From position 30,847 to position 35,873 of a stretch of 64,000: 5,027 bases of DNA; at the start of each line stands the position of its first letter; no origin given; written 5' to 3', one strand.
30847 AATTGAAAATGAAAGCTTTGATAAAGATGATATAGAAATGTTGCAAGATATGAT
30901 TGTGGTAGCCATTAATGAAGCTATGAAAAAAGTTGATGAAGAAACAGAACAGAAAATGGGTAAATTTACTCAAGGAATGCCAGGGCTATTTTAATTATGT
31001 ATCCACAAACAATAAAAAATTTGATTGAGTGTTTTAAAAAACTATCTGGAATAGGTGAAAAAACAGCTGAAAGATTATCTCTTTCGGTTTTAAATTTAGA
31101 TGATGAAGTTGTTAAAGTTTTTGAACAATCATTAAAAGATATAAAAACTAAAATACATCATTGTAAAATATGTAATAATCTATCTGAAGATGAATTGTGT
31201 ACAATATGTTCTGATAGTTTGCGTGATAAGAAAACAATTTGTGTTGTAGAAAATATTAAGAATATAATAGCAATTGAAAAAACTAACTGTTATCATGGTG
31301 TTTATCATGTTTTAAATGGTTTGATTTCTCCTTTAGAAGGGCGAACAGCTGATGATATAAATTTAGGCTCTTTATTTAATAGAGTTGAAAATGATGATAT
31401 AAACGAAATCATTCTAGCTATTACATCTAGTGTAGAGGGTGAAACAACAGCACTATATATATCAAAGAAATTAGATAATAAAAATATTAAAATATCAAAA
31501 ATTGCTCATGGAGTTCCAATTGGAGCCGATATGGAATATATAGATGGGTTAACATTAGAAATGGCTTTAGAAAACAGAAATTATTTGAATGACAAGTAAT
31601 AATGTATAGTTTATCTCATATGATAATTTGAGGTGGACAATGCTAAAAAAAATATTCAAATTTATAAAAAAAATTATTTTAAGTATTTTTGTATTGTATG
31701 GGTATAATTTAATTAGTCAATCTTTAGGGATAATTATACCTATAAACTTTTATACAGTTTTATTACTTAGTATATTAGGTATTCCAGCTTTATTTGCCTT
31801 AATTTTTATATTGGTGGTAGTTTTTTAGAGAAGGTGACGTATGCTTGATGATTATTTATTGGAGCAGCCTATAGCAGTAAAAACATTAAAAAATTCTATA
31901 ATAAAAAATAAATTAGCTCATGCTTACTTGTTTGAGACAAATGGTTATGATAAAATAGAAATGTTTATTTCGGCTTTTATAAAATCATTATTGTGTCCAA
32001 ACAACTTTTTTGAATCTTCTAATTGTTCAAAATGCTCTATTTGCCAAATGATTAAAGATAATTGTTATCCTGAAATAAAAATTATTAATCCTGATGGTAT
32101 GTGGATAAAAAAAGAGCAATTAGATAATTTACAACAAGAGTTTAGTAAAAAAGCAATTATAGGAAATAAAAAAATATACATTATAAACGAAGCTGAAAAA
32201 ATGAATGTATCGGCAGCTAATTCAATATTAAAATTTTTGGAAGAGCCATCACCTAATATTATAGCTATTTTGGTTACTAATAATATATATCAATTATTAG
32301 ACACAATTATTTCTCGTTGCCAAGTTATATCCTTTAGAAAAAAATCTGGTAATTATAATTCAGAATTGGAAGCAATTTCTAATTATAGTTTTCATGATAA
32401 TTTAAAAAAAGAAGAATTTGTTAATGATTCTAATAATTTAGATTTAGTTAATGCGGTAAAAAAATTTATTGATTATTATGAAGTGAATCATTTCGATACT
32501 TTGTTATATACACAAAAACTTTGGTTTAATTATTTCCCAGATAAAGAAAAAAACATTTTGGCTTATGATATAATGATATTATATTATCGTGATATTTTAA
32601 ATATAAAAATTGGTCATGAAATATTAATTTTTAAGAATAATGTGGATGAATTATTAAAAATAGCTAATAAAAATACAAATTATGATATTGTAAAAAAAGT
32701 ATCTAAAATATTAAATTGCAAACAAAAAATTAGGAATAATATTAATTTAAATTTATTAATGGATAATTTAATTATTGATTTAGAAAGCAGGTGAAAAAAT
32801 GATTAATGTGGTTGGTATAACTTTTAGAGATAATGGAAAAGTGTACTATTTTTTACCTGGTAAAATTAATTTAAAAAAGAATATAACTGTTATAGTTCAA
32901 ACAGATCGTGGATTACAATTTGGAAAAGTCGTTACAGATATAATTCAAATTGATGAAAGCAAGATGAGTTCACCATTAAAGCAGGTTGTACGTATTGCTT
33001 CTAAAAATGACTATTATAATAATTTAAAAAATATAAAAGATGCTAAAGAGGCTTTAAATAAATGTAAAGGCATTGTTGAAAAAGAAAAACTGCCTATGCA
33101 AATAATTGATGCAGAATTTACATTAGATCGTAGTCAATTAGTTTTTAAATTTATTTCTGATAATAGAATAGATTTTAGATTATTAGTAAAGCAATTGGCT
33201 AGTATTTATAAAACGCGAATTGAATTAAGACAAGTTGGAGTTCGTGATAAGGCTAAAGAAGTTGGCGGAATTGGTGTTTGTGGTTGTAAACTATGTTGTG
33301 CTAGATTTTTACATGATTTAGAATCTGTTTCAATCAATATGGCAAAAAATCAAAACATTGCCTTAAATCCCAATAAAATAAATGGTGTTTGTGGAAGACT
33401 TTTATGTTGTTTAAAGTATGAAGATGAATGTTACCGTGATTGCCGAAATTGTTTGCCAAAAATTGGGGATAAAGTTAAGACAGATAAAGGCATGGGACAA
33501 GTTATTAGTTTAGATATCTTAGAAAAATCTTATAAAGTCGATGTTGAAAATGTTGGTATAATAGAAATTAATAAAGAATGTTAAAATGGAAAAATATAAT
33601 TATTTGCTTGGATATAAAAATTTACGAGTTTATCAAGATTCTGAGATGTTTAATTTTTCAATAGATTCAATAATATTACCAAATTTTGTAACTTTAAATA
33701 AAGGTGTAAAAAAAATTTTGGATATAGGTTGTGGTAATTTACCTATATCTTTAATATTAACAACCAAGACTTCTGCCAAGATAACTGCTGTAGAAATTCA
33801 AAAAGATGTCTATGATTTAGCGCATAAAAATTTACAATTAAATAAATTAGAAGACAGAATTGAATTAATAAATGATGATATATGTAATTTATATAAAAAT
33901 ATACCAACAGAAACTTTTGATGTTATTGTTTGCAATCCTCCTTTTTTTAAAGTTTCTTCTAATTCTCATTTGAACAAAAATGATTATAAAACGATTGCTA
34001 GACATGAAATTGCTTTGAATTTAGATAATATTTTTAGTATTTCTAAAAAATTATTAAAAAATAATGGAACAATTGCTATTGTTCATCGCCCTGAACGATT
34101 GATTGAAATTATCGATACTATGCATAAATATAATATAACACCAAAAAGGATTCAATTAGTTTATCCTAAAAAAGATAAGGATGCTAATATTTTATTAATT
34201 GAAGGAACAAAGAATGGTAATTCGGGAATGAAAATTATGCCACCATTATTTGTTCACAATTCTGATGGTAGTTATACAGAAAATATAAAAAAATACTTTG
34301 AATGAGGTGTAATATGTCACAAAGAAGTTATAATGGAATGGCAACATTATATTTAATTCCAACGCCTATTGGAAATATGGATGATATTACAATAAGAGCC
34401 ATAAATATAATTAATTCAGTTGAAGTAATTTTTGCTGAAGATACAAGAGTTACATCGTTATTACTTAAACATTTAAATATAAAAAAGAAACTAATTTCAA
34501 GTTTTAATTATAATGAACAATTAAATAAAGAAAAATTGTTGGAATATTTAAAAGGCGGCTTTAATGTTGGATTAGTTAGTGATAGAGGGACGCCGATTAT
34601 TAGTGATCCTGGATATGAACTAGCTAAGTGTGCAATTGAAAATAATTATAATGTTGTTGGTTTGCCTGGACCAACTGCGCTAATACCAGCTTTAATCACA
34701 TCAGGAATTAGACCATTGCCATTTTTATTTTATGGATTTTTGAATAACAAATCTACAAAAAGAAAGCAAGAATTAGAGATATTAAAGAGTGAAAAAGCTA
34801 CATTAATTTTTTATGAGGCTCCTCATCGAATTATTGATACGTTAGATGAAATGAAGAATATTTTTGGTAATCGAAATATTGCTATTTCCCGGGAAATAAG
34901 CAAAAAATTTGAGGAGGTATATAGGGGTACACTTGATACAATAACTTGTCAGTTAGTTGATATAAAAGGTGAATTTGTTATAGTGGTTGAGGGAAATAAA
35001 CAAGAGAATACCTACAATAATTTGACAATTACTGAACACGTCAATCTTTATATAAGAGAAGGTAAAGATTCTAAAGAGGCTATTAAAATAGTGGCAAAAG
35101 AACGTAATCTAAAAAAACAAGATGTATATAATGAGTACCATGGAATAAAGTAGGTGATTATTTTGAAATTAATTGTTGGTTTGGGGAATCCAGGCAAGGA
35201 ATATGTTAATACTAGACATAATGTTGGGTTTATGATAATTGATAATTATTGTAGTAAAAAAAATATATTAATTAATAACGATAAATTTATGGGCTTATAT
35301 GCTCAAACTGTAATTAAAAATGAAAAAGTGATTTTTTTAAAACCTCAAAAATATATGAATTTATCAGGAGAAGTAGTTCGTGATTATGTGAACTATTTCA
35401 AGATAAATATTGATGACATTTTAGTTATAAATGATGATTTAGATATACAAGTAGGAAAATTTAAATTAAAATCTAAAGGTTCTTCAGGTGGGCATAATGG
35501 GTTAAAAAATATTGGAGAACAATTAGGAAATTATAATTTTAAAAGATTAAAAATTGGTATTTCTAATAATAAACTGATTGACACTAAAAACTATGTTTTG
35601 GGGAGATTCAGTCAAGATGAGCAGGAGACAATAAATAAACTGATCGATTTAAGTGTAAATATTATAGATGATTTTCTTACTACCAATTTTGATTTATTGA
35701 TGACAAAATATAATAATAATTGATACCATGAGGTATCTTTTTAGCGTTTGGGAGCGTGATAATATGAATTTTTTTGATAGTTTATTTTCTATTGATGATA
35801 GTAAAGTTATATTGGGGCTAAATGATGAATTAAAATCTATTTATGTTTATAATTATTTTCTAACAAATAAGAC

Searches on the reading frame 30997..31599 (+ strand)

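Call 11: search_protein_families(library=ncbifam, proteins=[window:30997-31599:+])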
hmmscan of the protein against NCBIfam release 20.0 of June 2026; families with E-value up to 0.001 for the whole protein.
window:30997-31599:+ (200 aa): 1 family
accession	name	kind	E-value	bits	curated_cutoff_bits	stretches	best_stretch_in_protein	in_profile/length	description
TIGR00615.1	recR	equivalog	4.9e-71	238.2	162.55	1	1-195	2-196/196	recombination mediator RecR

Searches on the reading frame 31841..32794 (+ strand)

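Call 28: search_protein_families(library=pfam, proteins=[window:31841-32794:+], max_evalue=0.00001)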
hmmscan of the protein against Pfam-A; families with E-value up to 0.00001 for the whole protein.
window:31841-32794:+ (317 aa): 1 family
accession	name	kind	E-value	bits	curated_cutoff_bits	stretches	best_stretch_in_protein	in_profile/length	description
PF13177.12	DNA_pol3_delta2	-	1.8e-48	165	27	1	9-167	2-159/161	DNA polymerase III, delta subunit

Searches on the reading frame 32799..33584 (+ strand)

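Call 28: search_protein_families(library=pfam, proteins=[window:32799-33584:+], max_evalue=0.00001)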
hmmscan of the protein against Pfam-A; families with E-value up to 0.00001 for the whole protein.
window:32799-33584:+ (261 aa): 1 family
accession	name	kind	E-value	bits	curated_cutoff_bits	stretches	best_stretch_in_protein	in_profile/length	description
PF04468.17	PSP1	-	9.2e-29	100.1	27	1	61-146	1-86/86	PSP1 C-terminal conserved region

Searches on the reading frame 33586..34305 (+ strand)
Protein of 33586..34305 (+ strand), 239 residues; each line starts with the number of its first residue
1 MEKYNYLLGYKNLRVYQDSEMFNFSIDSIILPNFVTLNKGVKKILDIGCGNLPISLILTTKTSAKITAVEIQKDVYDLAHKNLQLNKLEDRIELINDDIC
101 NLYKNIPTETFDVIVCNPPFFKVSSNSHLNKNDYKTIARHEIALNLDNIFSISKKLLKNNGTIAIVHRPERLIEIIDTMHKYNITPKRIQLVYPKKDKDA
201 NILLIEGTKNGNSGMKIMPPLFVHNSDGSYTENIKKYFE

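Call 28: search_protein_families(library=pfam, proteins=[window:33586-34305:+], max_evalue=0.00001)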
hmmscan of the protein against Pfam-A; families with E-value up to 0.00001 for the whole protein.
window:33586-34305:+ (239 aa): 12 families
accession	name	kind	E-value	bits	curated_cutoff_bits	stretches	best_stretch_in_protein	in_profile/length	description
PF05175.20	MTS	-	5.7e-15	55.8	23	1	39-167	29-140/170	Methyltransferase small domain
PF13847.12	Methyltransf_31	-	1.6e-10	41.3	27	1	42-182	5-128/145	Methyltransferase domain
PF13649.12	Methyltransf_25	-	5.1e-09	37.2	27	1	44-120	1-74/97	Methyltransferase domain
PF05971.18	Methyltransf_10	-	2.3e-07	30.9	23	1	41-139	103-207/299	RNA methyltransferase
PF02384.22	N6_Mtase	-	2.8e-07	30.6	20.4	1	62-172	76-188/311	N-6 DNA Methylase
PF06325.19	PrmA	-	2.9e-07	30.7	22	1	37-117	158-233/296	Ribosomal protein L11 methyltransferase (PrmA)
PF01170.24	UPF0020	-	3.1e-07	30.7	22.3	1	60-135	73-146/197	RMKL-like, methyltransferase domain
PF08241.18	Methyltransf_11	-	6.6e-07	30.3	21.2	1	45-118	1-68/95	Methyltransferase domain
PF03602.21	Cons_hypoth95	-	1.6e-06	28.4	24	1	42-129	43-133/182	Conserved hypothetical protein 95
PF02475.24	TRM5-TYW2_MTfase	-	4e-06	27.3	28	1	48-116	46-110/164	TRM5/TYW2 methyltransferase domain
PF09445.16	Methyltransf_15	-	6.5e-06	26.2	22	0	43-202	3-157/165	RNA cap guanine-N2 methyltransferase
PF07669.17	Eco57I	-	7.1e-06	26.7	25.3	0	69-167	32-134/171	Eco57I restriction-modification methylase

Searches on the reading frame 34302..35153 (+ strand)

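Call 23: search_protein_families(library=pfam, proteins=[window:34302-35153:+])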
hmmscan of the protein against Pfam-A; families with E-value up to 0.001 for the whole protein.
window:34302-35153:+ (283 aa): 1 family
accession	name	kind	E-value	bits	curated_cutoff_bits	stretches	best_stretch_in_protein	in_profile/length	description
PF00590.25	TP_methylase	-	1.3e-27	97.6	27.8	1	15-214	1-211/212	Tetrapyrrole (Corrin/Porphyrin) Methylases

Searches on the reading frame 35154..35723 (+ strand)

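Call 28: search_protein_families(library=pfam, proteins=[window:35154-35723:+], max_evalue=0.00001)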
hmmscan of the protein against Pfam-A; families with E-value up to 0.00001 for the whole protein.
window:35154-35723:+ (189 aa): 1 family
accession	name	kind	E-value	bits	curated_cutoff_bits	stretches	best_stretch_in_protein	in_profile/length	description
PF01195.25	Pept_tRNA_hydro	-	3.1e-64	216.6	27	1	6-187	1-183/183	Peptidyl-tRNA hydrolase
